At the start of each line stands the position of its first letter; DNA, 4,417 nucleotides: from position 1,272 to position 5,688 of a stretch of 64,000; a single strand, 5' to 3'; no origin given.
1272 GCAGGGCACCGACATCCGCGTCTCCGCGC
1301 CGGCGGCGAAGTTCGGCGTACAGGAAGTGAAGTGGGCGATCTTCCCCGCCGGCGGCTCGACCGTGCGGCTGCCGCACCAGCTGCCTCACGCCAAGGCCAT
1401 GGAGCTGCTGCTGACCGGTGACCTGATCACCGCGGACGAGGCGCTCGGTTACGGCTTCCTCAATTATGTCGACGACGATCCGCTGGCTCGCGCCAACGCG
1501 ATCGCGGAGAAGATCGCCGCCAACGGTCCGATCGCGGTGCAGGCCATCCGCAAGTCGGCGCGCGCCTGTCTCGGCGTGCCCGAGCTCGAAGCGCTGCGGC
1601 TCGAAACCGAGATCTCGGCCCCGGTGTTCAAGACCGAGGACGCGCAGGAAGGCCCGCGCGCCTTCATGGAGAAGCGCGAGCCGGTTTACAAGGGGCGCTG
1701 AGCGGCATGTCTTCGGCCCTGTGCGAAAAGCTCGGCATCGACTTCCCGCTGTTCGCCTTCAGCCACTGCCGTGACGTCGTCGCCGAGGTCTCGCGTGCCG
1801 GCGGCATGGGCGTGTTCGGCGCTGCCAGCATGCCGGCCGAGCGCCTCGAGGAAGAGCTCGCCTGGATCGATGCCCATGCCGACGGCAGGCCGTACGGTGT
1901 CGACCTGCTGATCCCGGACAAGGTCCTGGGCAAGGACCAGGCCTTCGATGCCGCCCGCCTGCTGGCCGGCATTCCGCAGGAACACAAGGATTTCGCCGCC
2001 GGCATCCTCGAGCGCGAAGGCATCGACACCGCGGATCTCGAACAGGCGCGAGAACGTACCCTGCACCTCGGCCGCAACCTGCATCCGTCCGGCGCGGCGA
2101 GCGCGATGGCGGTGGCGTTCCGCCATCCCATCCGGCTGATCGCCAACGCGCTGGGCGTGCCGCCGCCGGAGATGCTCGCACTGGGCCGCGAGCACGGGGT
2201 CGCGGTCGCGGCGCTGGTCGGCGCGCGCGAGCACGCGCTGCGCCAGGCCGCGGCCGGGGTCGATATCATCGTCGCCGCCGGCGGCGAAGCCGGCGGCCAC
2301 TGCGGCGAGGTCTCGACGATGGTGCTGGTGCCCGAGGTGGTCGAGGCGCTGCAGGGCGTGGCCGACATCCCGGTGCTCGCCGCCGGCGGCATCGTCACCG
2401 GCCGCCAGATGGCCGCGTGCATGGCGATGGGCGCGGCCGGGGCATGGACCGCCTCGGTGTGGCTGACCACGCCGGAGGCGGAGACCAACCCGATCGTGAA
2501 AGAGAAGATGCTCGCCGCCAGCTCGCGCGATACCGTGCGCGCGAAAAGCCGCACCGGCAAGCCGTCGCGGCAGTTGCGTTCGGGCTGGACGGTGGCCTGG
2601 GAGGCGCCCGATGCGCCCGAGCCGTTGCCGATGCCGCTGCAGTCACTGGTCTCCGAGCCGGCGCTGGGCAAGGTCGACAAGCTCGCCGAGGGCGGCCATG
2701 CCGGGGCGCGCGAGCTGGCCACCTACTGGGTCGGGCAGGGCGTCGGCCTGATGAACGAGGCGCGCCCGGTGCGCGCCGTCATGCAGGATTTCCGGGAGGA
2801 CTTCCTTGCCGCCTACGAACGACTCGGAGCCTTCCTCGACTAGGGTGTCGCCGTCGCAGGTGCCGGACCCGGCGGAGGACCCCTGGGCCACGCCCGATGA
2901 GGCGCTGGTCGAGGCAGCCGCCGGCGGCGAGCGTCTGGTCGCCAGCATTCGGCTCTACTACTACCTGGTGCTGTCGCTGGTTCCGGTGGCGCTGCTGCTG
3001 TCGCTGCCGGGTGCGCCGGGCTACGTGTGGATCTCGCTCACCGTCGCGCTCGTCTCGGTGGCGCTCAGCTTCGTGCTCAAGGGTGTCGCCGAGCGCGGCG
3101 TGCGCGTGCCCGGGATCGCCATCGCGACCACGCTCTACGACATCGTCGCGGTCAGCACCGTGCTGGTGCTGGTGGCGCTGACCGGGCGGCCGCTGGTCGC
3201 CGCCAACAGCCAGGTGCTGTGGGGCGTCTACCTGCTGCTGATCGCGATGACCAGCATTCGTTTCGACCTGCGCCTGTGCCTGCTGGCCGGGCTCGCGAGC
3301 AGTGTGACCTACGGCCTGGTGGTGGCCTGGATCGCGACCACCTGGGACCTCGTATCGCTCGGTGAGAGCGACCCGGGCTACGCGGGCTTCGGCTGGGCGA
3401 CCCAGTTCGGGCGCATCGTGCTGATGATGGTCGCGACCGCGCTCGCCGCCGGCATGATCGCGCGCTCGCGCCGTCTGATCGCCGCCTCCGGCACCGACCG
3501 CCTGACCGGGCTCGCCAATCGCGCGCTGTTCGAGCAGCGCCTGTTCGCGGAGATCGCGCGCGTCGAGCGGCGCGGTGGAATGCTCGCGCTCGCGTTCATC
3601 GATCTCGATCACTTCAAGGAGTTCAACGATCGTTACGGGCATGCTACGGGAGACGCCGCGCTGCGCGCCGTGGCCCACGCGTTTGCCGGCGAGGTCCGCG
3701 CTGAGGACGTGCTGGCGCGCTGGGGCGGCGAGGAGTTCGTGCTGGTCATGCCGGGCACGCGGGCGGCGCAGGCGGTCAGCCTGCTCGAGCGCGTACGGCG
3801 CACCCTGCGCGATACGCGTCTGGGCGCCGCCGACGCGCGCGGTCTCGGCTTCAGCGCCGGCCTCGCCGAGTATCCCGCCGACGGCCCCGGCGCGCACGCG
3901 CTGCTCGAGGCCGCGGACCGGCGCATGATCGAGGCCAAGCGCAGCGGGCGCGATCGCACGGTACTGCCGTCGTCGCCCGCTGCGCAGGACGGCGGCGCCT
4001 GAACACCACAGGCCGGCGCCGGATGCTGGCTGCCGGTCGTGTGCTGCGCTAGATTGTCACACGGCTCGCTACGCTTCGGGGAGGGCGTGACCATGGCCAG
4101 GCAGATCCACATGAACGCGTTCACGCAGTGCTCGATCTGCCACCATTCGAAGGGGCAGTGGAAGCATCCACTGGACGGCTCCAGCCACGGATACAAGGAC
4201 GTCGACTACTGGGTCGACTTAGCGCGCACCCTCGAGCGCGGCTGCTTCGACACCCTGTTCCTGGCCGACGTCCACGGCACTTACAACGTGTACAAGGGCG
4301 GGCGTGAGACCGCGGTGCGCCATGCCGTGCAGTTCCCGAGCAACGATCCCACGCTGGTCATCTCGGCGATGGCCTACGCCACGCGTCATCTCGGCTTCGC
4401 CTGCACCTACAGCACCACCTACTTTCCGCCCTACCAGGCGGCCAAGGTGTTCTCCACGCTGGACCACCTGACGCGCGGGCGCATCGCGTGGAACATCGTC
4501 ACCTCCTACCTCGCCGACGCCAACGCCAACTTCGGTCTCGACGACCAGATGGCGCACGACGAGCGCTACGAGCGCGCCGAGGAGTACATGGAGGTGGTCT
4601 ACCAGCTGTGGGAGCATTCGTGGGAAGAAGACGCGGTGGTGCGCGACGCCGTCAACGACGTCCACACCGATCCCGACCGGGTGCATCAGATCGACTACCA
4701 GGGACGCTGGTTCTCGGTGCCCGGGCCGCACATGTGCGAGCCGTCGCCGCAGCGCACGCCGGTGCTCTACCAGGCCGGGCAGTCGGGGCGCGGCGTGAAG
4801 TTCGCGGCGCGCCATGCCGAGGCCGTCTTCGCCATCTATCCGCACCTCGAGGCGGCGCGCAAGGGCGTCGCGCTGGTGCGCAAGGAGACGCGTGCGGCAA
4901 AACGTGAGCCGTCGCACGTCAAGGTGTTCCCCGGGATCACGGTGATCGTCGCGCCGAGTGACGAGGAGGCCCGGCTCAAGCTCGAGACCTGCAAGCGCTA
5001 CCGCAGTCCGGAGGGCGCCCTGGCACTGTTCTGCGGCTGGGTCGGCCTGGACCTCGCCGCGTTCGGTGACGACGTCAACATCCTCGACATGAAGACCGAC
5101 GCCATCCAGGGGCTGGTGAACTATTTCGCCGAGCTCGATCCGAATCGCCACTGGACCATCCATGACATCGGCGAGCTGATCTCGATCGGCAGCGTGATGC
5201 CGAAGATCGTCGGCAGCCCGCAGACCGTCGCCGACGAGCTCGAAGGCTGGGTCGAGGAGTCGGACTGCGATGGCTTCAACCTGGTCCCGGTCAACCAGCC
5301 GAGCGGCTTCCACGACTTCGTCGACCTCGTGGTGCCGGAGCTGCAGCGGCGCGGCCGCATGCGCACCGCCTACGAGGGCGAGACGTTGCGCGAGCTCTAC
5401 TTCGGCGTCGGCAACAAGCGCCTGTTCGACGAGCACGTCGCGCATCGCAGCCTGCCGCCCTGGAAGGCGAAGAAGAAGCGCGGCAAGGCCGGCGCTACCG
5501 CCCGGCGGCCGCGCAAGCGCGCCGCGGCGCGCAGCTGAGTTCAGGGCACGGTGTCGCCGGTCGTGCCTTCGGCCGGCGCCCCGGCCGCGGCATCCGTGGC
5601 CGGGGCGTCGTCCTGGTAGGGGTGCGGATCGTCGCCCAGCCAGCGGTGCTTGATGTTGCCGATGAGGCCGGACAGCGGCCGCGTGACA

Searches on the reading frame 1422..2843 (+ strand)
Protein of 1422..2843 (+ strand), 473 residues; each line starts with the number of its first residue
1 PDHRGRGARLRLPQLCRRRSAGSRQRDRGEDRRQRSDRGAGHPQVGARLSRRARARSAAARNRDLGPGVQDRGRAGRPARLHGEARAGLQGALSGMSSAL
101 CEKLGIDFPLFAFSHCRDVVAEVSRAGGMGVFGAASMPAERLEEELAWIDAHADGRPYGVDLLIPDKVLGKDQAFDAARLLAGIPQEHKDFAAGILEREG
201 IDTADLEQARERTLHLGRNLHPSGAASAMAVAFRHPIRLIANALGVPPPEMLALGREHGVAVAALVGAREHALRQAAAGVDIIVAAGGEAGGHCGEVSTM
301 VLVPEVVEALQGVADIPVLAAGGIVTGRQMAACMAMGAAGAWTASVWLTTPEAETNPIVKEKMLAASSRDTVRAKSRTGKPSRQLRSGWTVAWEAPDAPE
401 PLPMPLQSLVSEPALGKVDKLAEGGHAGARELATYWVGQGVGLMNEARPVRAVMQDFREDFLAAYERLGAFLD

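Call 22: search_protein_families(library=pfam, proteins=[window:1422-2843:+], max_evalue=0.0001)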
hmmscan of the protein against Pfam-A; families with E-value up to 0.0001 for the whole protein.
window:1422-2843:+ (473 aa): 2 families
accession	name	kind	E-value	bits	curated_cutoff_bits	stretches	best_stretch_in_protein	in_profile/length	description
PF03060.21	NMO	-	2.4e-42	145.9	28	1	117-456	25-327/331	Nitronate monooxygenase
PF01070.24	FMN_dh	-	7.7e-05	22.3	24.9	0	269-347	229-305/350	FMN-dependent dehydrogenase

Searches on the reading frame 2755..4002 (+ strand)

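Call 22: search_protein_families(library=pfam, proteins=[window:2755-4002:+], max_evalue=0.0001)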
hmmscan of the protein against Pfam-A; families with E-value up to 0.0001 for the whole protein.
window:2755-4002:+ (415 aa): 1 family
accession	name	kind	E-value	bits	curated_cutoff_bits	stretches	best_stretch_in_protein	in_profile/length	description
PF00990.26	GGDEF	-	2.6e-41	141.5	23.8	1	247-401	3-161/161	Diguanylate cyclase, GGDEF domain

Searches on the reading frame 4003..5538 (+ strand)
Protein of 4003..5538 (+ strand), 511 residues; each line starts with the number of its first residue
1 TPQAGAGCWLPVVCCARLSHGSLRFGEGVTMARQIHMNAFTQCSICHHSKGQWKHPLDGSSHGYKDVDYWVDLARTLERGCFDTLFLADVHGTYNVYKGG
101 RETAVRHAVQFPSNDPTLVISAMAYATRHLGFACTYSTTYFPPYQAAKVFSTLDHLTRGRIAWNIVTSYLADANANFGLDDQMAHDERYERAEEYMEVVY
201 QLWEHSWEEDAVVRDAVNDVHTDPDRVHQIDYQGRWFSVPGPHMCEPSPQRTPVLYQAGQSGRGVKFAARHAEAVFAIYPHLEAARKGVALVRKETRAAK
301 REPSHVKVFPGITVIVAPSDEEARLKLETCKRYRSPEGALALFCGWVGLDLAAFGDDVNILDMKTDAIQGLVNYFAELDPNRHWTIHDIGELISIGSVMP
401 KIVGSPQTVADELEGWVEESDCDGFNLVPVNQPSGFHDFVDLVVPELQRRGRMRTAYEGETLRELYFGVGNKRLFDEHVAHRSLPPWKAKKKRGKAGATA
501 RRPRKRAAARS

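Call 22: search_protein_families(library=pfam, proteins=[window:4003-5538:+], max_evalue=0.0001)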
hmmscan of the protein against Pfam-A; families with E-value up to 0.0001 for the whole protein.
window:4003-5538:+ (511 aa): 1 family
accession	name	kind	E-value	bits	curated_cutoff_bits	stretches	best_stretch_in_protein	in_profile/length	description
PF00296.26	Bac_luciferase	-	9.5e-45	153.7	27.9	1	60-417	14-308/314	Luciferase-like monooxygenase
